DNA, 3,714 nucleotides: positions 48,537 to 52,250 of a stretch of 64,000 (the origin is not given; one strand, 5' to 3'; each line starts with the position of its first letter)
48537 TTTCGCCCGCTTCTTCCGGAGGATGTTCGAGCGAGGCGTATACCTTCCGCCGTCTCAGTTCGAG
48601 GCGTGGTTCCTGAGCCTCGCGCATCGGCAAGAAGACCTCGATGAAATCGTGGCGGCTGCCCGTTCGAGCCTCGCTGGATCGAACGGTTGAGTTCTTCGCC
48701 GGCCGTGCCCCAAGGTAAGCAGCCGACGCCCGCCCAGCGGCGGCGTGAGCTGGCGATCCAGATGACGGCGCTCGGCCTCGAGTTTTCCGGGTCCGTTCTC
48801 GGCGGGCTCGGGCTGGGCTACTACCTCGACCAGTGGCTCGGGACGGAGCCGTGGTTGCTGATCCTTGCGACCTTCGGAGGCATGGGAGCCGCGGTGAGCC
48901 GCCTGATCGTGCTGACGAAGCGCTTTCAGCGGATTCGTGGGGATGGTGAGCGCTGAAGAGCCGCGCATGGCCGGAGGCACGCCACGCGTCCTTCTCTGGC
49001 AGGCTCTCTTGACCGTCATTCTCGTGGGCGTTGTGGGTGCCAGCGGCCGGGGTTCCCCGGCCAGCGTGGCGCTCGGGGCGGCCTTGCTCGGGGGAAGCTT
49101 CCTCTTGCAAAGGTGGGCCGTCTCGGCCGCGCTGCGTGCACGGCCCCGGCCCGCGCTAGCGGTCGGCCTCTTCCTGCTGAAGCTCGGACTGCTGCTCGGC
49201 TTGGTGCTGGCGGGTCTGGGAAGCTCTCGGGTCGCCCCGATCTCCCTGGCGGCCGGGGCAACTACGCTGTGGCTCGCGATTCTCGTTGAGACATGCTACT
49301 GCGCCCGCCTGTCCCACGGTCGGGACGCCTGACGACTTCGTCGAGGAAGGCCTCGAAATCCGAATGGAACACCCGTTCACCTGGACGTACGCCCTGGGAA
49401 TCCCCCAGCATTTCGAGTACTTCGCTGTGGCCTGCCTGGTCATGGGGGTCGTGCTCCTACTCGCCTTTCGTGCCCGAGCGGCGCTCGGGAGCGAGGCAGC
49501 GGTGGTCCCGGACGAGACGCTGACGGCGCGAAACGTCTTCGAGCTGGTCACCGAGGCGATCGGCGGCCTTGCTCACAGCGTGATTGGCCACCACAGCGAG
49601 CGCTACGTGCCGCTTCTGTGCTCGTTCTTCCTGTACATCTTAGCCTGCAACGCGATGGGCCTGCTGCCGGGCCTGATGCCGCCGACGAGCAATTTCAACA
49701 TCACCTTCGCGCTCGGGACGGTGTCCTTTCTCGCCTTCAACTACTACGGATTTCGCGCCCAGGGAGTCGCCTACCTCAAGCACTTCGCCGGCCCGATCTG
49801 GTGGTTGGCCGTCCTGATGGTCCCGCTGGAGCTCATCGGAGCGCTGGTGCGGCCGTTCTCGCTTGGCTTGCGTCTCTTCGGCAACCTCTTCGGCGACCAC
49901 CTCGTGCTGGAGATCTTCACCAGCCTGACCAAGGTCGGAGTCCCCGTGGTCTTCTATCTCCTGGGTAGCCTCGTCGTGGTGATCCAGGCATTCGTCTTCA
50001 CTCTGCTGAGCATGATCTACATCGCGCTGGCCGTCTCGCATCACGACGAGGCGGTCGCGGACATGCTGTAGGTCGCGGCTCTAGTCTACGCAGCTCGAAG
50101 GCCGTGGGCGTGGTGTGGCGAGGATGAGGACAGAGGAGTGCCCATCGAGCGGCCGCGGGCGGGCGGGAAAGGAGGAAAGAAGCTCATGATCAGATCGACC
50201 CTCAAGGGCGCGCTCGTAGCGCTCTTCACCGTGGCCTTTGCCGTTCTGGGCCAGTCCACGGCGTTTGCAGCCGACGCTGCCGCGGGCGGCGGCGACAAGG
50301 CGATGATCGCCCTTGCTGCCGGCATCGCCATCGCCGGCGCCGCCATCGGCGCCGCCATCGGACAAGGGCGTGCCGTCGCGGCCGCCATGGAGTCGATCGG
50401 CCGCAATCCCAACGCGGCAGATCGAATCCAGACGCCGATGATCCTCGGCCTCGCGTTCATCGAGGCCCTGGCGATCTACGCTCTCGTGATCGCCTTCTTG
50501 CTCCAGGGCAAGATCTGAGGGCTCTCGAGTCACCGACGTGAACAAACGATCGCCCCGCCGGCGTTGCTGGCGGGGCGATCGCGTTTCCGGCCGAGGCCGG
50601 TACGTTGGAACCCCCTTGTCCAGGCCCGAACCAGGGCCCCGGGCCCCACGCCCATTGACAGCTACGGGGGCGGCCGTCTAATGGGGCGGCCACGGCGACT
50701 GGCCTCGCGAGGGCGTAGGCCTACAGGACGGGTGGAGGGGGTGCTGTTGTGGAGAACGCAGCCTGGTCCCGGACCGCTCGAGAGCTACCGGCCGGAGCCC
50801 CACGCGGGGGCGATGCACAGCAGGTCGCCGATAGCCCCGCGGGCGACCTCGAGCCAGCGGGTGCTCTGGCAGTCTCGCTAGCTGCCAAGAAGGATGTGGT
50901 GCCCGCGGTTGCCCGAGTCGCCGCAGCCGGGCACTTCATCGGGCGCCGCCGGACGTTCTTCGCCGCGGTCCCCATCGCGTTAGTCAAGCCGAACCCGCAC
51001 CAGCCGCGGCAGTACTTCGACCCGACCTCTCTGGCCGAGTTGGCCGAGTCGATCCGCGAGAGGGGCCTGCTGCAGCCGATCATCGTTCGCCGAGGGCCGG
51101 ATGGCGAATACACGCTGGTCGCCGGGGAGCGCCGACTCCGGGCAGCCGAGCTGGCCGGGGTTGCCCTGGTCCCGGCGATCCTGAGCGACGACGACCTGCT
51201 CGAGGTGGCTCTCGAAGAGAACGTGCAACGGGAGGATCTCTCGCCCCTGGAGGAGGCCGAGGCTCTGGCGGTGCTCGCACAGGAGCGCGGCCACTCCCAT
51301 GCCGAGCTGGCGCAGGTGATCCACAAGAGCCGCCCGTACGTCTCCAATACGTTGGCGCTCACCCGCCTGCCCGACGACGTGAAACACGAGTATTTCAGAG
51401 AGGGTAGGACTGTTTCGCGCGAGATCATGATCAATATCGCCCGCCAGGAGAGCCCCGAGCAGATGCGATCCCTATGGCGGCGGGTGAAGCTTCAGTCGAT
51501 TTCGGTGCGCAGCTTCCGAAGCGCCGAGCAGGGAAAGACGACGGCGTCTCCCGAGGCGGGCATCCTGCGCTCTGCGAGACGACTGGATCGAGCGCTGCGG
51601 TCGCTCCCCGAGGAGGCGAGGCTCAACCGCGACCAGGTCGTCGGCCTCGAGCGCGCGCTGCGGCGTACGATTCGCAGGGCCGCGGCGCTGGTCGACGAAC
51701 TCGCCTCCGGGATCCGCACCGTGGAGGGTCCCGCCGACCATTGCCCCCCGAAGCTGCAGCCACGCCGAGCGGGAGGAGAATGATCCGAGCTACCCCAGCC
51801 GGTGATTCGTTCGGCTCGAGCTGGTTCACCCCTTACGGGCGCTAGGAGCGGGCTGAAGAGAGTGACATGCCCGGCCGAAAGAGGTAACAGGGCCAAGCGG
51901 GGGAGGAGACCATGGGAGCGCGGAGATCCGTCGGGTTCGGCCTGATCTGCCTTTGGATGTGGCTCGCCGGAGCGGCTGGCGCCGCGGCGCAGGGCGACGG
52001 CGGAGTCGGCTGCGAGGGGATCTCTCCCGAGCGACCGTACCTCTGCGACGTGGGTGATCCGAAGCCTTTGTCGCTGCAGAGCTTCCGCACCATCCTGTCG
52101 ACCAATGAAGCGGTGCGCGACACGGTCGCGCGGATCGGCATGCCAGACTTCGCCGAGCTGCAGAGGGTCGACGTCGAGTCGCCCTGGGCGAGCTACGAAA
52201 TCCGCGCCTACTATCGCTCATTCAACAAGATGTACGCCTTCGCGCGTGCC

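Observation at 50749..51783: Orphan ParB paralogue with an intact CTP-binding motif, no ParA partner, a divergent C-terminus and its own sigma70-like promoter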

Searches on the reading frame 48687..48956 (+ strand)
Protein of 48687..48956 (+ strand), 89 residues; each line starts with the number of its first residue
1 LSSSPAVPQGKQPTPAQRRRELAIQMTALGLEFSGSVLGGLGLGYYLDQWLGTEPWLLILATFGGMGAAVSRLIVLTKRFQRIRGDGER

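Call 48: search_protein_families(library=pfam, proteins=[window:48687-48956:+], max_evalue=0.01)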
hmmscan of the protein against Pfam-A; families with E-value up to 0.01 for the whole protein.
window:48687-48956:+ (89 aa): 1 family
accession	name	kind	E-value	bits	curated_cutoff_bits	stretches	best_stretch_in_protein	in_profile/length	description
PF09527.15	ATPase_gene1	-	1.9e-12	47.5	26.6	1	25-73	3-51/54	Putative F0F1-ATPase subunit Ca2+/Mg2+ transporter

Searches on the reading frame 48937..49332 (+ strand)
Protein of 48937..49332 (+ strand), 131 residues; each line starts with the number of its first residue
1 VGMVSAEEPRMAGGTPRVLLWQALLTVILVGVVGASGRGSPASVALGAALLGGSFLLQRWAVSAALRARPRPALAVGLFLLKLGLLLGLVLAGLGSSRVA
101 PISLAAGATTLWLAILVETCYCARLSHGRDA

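Call 48: search_protein_families(library=pfam, proteins=[window:48937-49332:+], max_evalue=0.01)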
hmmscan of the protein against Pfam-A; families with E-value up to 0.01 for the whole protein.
window:48937-49332:+ (131 aa): 1 family
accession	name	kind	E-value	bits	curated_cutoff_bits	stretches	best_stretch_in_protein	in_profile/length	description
PF03899.21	ATP-synt_I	-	0.0035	18.2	25.1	1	17-107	1-97/99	ATP synthase I chain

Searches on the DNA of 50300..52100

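Call 70: search_rna_families(source=window, start=50300, end=52100, threshold=evalue, max_evalue=1)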
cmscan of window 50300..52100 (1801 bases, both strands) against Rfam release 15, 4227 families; matches with E-value up to 1: 2.
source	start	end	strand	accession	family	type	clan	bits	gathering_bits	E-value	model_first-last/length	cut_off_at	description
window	50536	50605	-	RF00236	ctRNA_pGA1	Gene; antisense;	-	30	45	0.0016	1-79/79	no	ctRNA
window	50530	50581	+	RF02790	sodF_sRNA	Gene; sRNA;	-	23.3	46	0.7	1-90/90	no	sodF sRNA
